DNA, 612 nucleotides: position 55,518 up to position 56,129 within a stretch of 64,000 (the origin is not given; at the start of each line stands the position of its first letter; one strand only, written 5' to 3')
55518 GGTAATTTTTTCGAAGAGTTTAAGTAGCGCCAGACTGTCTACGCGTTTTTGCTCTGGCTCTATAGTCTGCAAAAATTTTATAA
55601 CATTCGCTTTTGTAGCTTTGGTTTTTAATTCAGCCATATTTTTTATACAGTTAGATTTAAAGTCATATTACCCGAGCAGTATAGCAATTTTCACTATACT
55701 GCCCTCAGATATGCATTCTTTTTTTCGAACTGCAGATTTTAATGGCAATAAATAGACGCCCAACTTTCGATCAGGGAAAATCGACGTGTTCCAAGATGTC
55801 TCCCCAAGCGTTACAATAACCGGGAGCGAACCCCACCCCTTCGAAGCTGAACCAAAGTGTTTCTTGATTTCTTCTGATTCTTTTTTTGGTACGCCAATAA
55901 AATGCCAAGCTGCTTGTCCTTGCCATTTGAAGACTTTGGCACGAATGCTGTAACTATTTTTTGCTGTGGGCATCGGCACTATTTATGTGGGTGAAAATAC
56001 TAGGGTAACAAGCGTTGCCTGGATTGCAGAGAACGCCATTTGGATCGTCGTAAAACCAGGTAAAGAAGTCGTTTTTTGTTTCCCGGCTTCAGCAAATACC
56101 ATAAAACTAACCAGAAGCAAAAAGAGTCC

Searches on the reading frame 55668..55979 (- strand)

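Call 43: search_protein_families(library=pfam, proteins=[window:55668-55979:-], max_evalue=0.001)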
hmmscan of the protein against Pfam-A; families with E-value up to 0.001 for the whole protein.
window:55668-55979:- (103 aa): 1 family
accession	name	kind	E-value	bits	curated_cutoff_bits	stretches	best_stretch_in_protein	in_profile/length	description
PF08922.17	DUF1905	-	8e-24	84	24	1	13-100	2-81/81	Domain of unknown function (DUF1905)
